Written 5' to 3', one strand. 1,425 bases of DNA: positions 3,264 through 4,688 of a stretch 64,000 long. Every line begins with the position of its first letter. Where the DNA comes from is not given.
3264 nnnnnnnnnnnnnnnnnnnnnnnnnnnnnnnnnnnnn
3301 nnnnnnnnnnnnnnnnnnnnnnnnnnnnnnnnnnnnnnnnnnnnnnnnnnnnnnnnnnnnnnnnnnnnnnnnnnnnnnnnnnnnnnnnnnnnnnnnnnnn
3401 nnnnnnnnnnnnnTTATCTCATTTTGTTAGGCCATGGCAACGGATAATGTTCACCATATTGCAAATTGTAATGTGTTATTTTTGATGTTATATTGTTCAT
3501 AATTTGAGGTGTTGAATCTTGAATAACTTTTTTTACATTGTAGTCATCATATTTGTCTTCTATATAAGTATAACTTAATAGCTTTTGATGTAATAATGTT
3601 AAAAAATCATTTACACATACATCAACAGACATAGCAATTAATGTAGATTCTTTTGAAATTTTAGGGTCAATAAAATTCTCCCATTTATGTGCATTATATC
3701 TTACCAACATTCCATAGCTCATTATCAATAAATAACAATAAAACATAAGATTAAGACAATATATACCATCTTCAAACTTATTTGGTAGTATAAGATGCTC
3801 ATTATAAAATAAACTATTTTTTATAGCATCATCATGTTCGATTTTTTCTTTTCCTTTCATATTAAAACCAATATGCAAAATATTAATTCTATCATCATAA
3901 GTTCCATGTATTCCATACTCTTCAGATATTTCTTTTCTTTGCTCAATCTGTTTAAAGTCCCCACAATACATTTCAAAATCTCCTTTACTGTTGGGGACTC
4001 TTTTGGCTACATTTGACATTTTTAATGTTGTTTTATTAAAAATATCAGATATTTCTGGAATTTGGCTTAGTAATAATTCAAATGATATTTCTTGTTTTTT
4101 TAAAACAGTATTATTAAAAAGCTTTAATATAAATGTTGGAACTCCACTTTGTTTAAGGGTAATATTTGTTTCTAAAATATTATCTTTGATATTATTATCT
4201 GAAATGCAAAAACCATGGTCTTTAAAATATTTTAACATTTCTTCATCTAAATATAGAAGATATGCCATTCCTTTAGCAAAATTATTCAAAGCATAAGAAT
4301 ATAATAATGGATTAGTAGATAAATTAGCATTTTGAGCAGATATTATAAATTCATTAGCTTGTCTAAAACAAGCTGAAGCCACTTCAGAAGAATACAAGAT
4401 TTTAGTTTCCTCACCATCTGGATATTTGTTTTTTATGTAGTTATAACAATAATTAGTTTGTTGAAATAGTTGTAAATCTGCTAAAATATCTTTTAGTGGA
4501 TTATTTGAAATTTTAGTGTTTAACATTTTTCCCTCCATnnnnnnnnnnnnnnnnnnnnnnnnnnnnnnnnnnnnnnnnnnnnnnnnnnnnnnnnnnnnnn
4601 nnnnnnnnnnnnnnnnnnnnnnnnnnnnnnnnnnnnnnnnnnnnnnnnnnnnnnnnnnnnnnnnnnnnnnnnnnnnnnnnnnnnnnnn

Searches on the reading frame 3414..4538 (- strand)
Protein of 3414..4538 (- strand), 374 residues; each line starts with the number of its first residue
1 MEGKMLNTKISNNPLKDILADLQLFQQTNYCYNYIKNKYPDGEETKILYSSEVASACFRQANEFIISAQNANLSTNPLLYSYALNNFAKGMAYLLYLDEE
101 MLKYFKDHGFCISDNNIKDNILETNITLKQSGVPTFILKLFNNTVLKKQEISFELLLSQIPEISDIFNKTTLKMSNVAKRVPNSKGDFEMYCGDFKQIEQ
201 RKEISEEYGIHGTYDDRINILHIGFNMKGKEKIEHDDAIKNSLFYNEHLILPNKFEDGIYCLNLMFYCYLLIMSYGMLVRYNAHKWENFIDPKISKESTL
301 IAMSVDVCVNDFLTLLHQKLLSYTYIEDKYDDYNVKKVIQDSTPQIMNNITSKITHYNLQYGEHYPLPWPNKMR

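Call 4: search_protein_families(library=pfam, proteins=[window:3414-4538:-], max_evalue=1)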
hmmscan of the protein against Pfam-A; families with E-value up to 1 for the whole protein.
window:3414-4538:- (374 aa): 2 families
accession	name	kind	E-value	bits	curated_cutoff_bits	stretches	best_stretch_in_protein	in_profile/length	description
PF14175.11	YaaC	-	1.5e-23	84.1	27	1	24-320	2-307/307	YaaC-like Protein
PF02249.22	MCR_alpha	-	0.039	14.9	25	1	322-366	35-75/127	Methyl-coenzyme M reductase alpha subunit, C-terminal domain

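Call 5: search_protein_families(library=padloc, proteins=[window:3414-4538:-], max_evalue=1)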
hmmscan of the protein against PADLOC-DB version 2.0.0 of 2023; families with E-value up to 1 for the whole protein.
window:3414-4538:- (374 aa): 0 families

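Call 6: search_protein_families(library=ncbifam, proteins=[window:3414-4538:-], max_evalue=1)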
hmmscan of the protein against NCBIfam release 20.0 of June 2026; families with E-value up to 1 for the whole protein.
window:3414-4538:- (374 aa): 1 family
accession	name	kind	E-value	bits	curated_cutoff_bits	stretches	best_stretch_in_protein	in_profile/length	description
TIGR03798.1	leader_Nif11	subfamily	0.11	12.7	32.3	1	98-120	29-51/68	Nif11-like leader peptide family RiPP precursor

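Call 7: search_protein_families(library=phrogs, proteins=[window:3414-4538:-], max_evalue=1)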
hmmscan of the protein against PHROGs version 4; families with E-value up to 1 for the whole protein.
window:3414-4538:- (374 aa): 1 family
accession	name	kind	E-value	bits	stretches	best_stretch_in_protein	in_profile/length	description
phrog_3674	-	unknown function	0.7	10.9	0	323-340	30-47/57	-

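Call 12: find_homologous_proteins(query=window:3414-4538:-)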
Query window:3414-4538:- (374 aa): 74 proteins with E <= 0.001 among 1045 candidates.
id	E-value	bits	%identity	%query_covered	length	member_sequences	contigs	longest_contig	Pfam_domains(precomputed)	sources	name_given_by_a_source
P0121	4.7e-238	807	96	99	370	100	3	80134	PF14175.12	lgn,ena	-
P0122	2.1e-221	753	89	100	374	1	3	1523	PF14175.12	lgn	-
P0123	3.2e-221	752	89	100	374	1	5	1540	PF14175.12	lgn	-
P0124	3.6e-221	752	89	100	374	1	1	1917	PF14175.12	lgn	-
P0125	5.3e-220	748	89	100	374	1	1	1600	PF14175.12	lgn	-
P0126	8.1e-219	744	89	99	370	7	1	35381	PF14175.12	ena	-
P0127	5.0e-215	732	87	99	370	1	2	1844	PF14175.12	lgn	-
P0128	6.3e-201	685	83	100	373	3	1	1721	PF14175.12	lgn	-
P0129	1.4e-199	681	84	99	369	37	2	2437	PF14175.12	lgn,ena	-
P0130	8.1e-178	609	75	99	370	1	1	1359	PF14175.12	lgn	-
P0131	2.2e-161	555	70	98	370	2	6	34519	PF14175.12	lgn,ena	-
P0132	5.6e-123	429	54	99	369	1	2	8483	PF14175.12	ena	-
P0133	8.7e-123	428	54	100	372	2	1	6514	PF14175.12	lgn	-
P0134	2.7e-121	423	53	99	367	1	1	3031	PF14175.12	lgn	-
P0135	1.5e-106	375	49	98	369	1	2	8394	PF14175.12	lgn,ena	-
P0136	1.5e-105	371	50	99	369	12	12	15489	PF14175.12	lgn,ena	-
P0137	1.2e-103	365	51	98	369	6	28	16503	PF14175.12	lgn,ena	-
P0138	2.3e-97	344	47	97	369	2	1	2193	PF14175.12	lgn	-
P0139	1.1e-93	332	46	98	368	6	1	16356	PF14175.12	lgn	-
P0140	2.4e-93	331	47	98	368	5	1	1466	PF14175.12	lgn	-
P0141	1.9e-92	328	47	98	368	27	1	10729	PF14175.12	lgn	-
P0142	2.4e-92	328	45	99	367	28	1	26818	PF14175.12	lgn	-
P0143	2.5e-92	328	48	98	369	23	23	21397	PF14175.12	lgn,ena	-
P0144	5.2e-92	327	71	58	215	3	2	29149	PF14175.12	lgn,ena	-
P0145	5.8e-91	323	45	98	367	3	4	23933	PF14175.12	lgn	-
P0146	4.5e-90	320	45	98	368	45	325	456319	PF14175.12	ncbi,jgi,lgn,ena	-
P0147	1.1e-89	319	46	95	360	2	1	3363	PF14175.12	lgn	-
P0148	1.2e-89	319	47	97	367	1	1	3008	PF14175.12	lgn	-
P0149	1.3e-89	319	44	97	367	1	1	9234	PF14175.12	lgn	-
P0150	1.3e-89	319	55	75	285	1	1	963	PF14175.12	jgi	jgi:hypothetical protein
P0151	7.5e-89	316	45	98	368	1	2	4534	PF14175.12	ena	-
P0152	2.7e-88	315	44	97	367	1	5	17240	PF14175.12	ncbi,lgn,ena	-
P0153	7.0e-88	313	45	99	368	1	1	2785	PF14175.12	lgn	-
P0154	1.3e-87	312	45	98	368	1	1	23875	PF14175.12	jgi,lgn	jgi:hypothetical protein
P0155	4.2e-87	311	44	99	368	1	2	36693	PF14175.12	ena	-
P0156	4.9e-87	311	43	98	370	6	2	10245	PF14175.12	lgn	-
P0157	5.1e-86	307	44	98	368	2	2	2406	PF14175.12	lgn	-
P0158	6.4e-85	304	43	98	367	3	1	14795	PF14175.12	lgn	-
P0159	6.0e-84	300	44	97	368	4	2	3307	PF14175.12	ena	-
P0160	1.4e-82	296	44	99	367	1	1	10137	PF14175.12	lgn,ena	-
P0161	3.3e-82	295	42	98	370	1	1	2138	PF14175.12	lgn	-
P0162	1.7e-81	292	43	98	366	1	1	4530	PF14175.12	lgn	-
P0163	2.6e-81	292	41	98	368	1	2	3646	PF14175.12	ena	-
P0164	1.6e-80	289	45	94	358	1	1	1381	PF14175.12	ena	-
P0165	8.6e-80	287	41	98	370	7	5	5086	PF14175.12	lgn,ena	-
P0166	1.0e-78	283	39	99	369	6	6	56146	PF14175.12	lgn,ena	-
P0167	3.9e-78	281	40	98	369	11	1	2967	PF14175.12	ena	-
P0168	9.3e-77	277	40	99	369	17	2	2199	PF14175.12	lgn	-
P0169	2.6e-76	275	40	98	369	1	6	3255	PF14175.12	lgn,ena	-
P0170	5.2e-76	274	39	98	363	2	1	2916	PF14175.12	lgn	-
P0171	8.0e-76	274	41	98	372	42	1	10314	PF14175.12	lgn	-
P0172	2.8e-75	272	39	97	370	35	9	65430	PF14175.12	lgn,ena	-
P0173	6.7e-75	271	40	98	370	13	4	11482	PF14175.12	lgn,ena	-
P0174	7.6e-75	270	40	98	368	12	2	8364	PF14175.12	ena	-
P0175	3.2e-74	268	39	98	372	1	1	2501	PF14175.12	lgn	-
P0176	3.1e-73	265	42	90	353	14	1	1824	PF14175.12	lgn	-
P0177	5.8e-73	264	40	98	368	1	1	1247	PF14175.12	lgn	-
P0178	5.3e-72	261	41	96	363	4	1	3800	PF14175.12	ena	-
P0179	2.3e-71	259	38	97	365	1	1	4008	PF14175.12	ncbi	-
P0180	3.1e-71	259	39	98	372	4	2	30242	PF14175.12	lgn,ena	-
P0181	5.2e-71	258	37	98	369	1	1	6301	PF14175.12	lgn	-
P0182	8.8e-71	257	38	95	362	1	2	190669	PF14175.12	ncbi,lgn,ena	-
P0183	9.3e-71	257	40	95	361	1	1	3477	PF14175.12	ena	-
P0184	1.8e-70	256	39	98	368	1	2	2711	PF14175.12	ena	-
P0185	2.0e-70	256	39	98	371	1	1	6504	PF14175.12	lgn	-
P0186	2.0e-70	256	41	90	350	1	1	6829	PF14175.12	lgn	-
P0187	6.0e-70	254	42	89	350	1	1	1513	PF14175.12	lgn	-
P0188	6.1e-70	254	37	99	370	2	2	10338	PF14175.12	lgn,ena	-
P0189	7.8e-70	254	39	89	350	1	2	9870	PF14175.12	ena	-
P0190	2.0e-68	249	37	98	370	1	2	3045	PF14175.12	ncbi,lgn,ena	-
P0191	1.1e-67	247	38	98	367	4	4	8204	PF14175.12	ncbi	-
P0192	1.3e-67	247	40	96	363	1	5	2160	PF14175.12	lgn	-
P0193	3.8e-66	242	37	98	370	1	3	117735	PF14175.12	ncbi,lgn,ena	-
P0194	1.1e-65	240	43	76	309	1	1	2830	PF14175.12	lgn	-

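Call 19: find_encoding_contigs(protein=P0146, flank=6000, max_places=5)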
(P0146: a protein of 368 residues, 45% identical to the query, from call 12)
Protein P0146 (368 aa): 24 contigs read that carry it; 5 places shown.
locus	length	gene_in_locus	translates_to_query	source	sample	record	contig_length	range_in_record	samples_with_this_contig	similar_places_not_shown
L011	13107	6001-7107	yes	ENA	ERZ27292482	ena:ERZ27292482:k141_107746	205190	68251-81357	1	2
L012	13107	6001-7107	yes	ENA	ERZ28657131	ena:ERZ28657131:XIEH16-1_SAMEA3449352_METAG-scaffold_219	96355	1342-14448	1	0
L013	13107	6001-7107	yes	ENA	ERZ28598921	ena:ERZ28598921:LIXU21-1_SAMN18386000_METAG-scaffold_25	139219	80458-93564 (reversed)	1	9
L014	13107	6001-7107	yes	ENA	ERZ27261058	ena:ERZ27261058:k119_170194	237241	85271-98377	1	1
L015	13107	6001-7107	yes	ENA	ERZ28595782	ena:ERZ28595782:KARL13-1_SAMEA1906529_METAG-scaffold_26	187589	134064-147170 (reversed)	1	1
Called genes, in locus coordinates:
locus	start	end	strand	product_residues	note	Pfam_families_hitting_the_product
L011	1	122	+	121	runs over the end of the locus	PF07022:Phage_CI_repr, PF12844:HTH_19, PF13560:HTH_31 (weak), PF01381:HTH_3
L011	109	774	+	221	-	PF06114:Peptidase_M78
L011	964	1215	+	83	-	PF01844:HNH (faint), PF13395:HNH_4 (weak)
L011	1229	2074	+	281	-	PF28123:DUF8370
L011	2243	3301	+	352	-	PF02661:Fic, PF13412:HTH_24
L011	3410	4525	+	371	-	-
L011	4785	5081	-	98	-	-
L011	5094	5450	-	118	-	PF14198:TnpV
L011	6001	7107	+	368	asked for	PF14175:YaaC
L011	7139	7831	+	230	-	-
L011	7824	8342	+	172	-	-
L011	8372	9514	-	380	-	PF13102:Phage_int_SAM_5, PF00589:Phage_integrase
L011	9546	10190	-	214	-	PF19553:DUF6076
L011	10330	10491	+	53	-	PF12728:HTH_17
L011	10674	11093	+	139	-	-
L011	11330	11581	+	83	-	-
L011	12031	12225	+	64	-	PF13443:HTH_26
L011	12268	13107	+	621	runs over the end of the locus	PF02086:MethyltransfD12, PF03602:Cons_hypoth95 (faint), PF02086:MethyltransfD12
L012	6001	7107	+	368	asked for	PF14175:YaaC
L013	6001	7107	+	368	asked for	PF14175:YaaC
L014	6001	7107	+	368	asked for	PF14175:YaaC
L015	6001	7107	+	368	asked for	PF14175:YaaC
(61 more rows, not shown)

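Call 20: find_encoding_contigs(protein=P0193, flank=6000, max_places=3)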
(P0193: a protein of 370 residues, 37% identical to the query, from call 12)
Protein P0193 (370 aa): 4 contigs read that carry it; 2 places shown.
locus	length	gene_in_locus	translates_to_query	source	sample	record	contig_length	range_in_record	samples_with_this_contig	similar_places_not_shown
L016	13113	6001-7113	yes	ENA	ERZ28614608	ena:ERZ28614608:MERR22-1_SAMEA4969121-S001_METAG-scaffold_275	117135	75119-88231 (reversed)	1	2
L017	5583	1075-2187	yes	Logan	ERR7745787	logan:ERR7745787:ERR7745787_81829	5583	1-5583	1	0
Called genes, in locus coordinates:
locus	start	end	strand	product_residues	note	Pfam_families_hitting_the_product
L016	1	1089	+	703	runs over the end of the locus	-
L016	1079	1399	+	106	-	-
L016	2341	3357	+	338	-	-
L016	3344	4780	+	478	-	-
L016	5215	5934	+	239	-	-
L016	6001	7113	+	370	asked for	PF14175:YaaC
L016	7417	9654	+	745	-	PF00580:UvrD-helicase, PF13245:AAA_19, PF13604:AAA_30 (faint), PF13361:UvrD_C (weak), PF13538:UvrD_C_2 (faint)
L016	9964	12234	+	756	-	PF00145:DNA_methylase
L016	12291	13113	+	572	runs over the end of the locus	PF20720:nSTAND3 (weak), PF07728:AAA_5, PF28529:McrB_lid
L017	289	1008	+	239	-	-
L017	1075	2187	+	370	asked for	PF14175:YaaC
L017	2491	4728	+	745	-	PF00580:UvrD-helicase, PF13245:AAA_19, PF13604:AAA_30 (faint), PF13361:UvrD_C (weak), PF13538:UvrD_C_2 (faint)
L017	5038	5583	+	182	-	?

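Call 31: search_protein_families(library=padloc, proteins=[L011:7139-7831:+, L011:7824-8342:+, L016:5215-5934:+, L016:2341-3357:+, L016:3344-4780:+], max_evalue=0.01)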
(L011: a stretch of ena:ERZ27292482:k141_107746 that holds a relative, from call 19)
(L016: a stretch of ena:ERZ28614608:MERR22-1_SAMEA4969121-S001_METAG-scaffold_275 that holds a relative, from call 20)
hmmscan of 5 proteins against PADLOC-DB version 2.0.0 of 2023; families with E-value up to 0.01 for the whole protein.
L011:7139-7831:+ (230 aa): 0 families

L011:7824-8342:+ (172 aa): 0 families

L016:5215-5934:+ (239 aa): 0 families

L016:2341-3357:+ (338 aa): 4 families
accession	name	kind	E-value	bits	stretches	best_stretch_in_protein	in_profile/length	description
PDLC04661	PDC-M46A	-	4.1e-74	247.9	1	1-333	1-334/335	-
PDLC04662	PDC-M46A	-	5.7e-57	191.6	1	3-333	12-348/349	-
PDLC04660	PDC-M46A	-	1.6e-31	107.7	1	3-319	9-340/349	-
PDLC04659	PDC-M46A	-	3e-29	100.3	1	1-306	1-306/330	-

L016:3344-4780:+ (478 aa): 8 families
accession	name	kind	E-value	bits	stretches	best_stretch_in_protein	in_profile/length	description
PDLC04663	PDC-M46B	-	8.9e-137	455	1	1-476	1-475/483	-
PDLC00252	LmuB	-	2.7e-16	57.5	1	1-264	3-282/554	AAA ATPase domain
PDLC03859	LmuB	-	9.4e-15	52.8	2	1-183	3-211/611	-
PDLC00254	LmuB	-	4.6e-12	43.4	2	267-460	318-519/563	AAA ATPase domain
PDLC04526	PDC-M22B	-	1.9e-08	31.4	1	11-237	9-239/535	-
PDLC00251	LmuB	-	3.2e-08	30.7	2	290-464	349-519/556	AAA ATPase domain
PDLC03864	LmuB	-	2.7e-07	27.5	2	423-459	595-634/657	-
PDLC00257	LmuB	-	3.2e-07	27.6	1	11-92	16-96/571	AAA ATPase domain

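Call 32: search_protein_families(library=pfam, proteins=[L011:7139-7831:+, L011:7824-8342:+, L016:5215-5934:+, L016:2341-3357:+, L016:3344-4780:+], max_evalue=1)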
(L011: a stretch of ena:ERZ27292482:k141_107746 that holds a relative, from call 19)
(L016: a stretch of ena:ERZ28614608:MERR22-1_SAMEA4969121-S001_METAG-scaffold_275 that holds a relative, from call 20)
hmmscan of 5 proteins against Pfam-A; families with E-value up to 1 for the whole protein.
L011:7139-7831:+ (230 aa): 3 families
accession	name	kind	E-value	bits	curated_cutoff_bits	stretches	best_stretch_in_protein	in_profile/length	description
PF21832.1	DUF6892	-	0.0067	17.1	24.6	1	35-92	32-91/136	Family of unknown function (DUF6892)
PF01920.25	Prefoldin_2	-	0.044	14.2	27.6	1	26-69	48-91/106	Prefoldin subunit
PF02392.22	Ycf4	-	0.14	12.1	34.7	1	6-33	16-43/170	Ycf4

L011:7824-8342:+ (172 aa): 2 families
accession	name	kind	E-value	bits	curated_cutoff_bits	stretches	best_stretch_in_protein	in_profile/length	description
PF16079.10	Phage_holin_5_2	-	0.044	14.5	29.2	1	4-34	15-44/76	Phage holin family Hol44, in holin superfamily V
PF14880.11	COX14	-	0.1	12.9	25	1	14-46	22-57/59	Cytochrome oxidase c assembly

L016:5215-5934:+ (239 aa): 0 families

L016:2341-3357:+ (338 aa): 0 families

L016:3344-4780:+ (478 aa): 2 families
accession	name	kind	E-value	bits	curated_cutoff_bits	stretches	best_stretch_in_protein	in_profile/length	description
PF23183.1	bHLH_NPAS4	-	0.051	14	27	1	167-188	13-34/54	NPAS4 bHLH domain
PF14757.11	NSP2-B_epitope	-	0.29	11.2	25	1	171-234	131-196/272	Immunogenic region of nsp2 protein of arterivirus polyprotein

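Call 36: predict_structure(alignment_id=A2)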
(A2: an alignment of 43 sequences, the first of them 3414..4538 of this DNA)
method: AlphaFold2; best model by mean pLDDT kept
length: 374 residues; sequences in the alignment: 43
mean_pLDDT: 91.8   pTM: 0.85
mean pLDDT of the five models: 91.8, 91.7, 91.6, 91.5, 91.0
residues with pLDDT >= 90: 281; 70-90: 76; 50-70: 12; < 50: 5
segments of 3 or more residues with pLDDT < 50: 1-5
pLDDT, mean of each block of 10 residues (from residue 1): 59 91 98 97 96 98 98 98 98 91 89 95 96 95 95 97 94 93 83 88 93 92 94 89 92 95 97 98 97 96 98 97 82 69 87 91 88 73
secondary structure, 60 per line:
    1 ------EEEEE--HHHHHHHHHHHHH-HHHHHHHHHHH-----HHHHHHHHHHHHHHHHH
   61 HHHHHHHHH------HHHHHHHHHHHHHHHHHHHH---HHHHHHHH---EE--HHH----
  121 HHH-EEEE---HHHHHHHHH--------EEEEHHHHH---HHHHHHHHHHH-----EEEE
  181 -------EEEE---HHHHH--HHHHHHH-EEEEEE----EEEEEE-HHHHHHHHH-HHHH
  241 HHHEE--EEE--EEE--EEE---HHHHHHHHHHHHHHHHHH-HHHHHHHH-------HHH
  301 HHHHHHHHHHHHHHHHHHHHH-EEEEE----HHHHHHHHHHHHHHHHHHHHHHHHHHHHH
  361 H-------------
elements in order: E7-11 H14-26 H28-38 H44-69 H76-95 H99-106 E125-128 H132-140 E149-152 H153-157 H161-171 E177-180 E188-191 H195-199 H202-208 E210-215 E220-225 H227-235 H237-243 E248-250 E253-255 E258-260 H264-281 H283-290 H298-321 E323-327 H332-361

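Call 48: find_related_loci(query=A2, collection=metagenome_contigs, flank=5000)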
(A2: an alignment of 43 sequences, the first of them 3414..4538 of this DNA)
Query A2 (374 aa) in metagenome_contigs; peptide patterns used: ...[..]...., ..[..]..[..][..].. (x = any residue, [..] = any of these).
145 stretches matched a pattern; 23 encode a relative of the query (tblastn E <= 1e-3); 22 distinct loci.
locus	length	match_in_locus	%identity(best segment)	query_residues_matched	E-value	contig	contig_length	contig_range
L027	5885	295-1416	96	1-374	0e+0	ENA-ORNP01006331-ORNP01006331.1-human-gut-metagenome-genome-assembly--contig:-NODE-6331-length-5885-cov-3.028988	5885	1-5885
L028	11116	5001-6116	95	1-372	0e+0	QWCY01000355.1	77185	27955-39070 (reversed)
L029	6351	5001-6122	90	1-374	0e+0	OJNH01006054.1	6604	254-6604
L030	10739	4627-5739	91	4-374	0e+0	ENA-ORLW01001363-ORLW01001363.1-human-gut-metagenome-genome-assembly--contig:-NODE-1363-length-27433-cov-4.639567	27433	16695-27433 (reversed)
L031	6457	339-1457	84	1-374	0e+0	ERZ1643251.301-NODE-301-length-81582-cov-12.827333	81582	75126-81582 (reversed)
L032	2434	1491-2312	95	99-372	0e+0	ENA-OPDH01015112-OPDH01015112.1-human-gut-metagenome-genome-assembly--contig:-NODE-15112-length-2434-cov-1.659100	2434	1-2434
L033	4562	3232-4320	48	9-374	1e-98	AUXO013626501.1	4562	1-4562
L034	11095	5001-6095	45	7-374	8e-96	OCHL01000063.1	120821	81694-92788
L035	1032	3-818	54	98-368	1e-98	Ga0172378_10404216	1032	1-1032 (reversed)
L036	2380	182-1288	39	5-374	3e-86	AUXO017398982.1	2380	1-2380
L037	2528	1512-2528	42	9-350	2e-79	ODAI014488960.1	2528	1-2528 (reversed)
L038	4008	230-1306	38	9-369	3e-77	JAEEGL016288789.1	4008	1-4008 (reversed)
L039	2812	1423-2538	37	3-374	2e-76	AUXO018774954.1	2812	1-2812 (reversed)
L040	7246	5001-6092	38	7-372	1e-74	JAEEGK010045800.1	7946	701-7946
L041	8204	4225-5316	38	7-372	1e-73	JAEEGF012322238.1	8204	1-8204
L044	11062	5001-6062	38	6-362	4e-72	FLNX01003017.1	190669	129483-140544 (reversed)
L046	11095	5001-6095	45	2-369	4e-98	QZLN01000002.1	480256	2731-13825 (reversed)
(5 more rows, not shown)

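Call 50: find_related_loci(query=A2, collection=viral_contigs, flank=5000)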
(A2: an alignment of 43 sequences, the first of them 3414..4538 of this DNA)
Query A2 (374 aa) in viral_contigs; peptide patterns used: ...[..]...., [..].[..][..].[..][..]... (x = any residue, [..] = any of these).
44 stretches matched a pattern, but none encodes a relative of the query by tblastn (E <= 1e-3).

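Call 58: search_solved_structures(query=A2, max_evalue=10)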
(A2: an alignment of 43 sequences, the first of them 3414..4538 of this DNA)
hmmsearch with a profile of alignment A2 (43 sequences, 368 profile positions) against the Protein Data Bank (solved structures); distinct sequences matched with E-value up to 10: 2.
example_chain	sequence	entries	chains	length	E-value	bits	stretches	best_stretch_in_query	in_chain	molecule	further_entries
3m99_B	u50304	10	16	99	0.18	14.3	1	124-190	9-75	SAGA-associated factor 11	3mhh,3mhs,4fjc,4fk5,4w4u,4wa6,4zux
4fip_C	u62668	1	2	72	0.45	13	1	124-185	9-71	SAGA-associated factor 11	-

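Call 65: search_protein_families(library=pfam, proteins=[L036:1308-2141:+, L039:284-1402:+, L033:1820-3217:+, L040:3386-4939:+, L040:380-3337:+, L041:5431-7062:+, L044:6118-7029:+, L046:6138-6824:+, L038:1407-3506:+, L037:392-1426:+], max_evalue=0.01)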
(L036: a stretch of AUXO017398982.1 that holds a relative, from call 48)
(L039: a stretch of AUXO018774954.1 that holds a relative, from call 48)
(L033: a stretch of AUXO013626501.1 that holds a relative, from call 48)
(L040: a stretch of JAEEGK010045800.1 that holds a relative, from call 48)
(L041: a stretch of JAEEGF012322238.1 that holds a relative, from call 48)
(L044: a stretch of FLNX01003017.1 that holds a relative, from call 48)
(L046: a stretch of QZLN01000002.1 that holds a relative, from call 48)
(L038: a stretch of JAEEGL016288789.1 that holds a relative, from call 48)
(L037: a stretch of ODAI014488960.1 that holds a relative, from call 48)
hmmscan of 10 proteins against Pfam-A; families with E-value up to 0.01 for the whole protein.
L036:1308-2141:+ (277 aa): 8 families
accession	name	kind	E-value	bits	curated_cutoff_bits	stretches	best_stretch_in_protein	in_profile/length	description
PF01381.28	HTH_3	-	5.5e-18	65.2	23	1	46-98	3-55/55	Helix-turn-helix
PF12844.13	HTH_19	-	9.8e-15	54.7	30.2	1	41-102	1-62/64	Helix-turn-helix domain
PF13560.12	HTH_31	-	3.7e-10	40.4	27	1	41-92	3-55/64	Helix-turn-helix domain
PF13443.12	HTH_26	-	0.00018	22.2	22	1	44-98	2-57/63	Cro/C1-type HTH DNA-binding domain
PF08279.18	HTH_11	-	0.0013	19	25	1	47-69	9-32/55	HTH domain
PF15731.11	MqsA_antitoxin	-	0.0017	18.9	30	1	35-86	65-116/131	Antitoxin component of bacterial toxin-antitoxin system, MqsA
PF01527.26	HTH_Tnp_1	-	0.0068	17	24.1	0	49-72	20-43/75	Transposase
PF07022.19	Phage_CI_repr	-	0.0086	16.8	22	0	43-98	2-57/65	Bacteriophage CI repressor helix-turn-helix domain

L039:284-1402:+ (372 aa): 0 families

L033:1820-3217:+ (465 aa): 1 family
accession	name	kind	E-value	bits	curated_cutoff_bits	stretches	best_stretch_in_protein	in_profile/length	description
PF02976.21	MutH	-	2.2e-31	108.2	23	1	59-161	1-103/103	DNA mismatch repair enzyme MutH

L040:3386-4939:+ (517 aa): 0 families

L040:380-3337:+ (985 aa): 2 families
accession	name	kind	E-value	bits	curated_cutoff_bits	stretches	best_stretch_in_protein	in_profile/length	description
PF00149.33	Metallophos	-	1.7e-07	32.3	21.5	1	488-710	6-190/191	Calcineurin-like phosphoesterase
PF12850.12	Metallophos_2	-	0.00081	19.9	27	0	485-719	3-127/154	Calcineurin-like phosphoesterase superfamily domain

L041:5431-7062:+ (543 aa): 3 families
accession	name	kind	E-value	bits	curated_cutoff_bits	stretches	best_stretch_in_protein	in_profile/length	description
PF00239.26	Resolvase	-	3.4e-28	99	23.3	1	7-153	1-141/145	Resolvase, N terminal domain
PF07508.19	Recombinase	-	3.1e-26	92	21.1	1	178-284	1-100/102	Recombinase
PF17144.9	Ribosomal_L5e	-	4.1e-05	24.2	27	1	169-228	33-92/163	Ribosomal large subunit proteins 60S L5, and 50S L18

L044:6118-7029:+ (303 aa): 0 families

L046:6138-6824:+ (228 aa): 2 families
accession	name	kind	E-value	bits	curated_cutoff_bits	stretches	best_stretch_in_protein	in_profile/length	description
PF21832.1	DUF6892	-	0.0059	17.3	24.6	0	35-93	32-92/136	Family of unknown function (DUF6892)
PF14010.12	PEPcase_2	-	0.006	15.6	25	1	35-217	320-480/493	Phosphoenolpyruvate carboxylase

L038:1407-3506:+ (699 aa): 4 families
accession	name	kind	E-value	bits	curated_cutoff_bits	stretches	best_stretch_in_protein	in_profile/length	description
PF14311.12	DUF4379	-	7.3e-137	446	24.5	8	220-274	1-56/56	Probable Treble clef zinc finger domain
PF20173.3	ZnF_RZ-type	-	7e-09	35.6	27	0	314-329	7-20/54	RZ type zinc finger domain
PF23451.1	Zn_ribbon_PaaD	-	0.0016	18.4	27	0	191-205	10-24/53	PaaD zinc beta ribbon domain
PF15777.11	Anti-TRAP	-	0.0033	17.8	32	0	108-138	14-42/59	Tryptophan RNA-binding attenuator protein inhibitory protein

L037:392-1426:+ (344 aa): 1 family
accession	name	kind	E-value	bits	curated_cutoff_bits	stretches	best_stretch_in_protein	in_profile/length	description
PF01551.29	Peptidase_M23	-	4.8e-21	75.2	28.7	1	223-325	2-89/96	Peptidase family M23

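Call 97: search_dna_similar(query=window:3414-4538:-, collection=plasmids, mode=protein, max_rows=12)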
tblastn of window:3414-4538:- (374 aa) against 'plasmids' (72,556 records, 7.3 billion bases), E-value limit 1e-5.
No match.

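Call 98: search_dna_similar(query=window:3414-4538:-, collection=phages, mode=protein, max_rows=10)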
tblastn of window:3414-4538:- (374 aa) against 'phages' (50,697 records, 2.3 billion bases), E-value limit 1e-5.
No match.
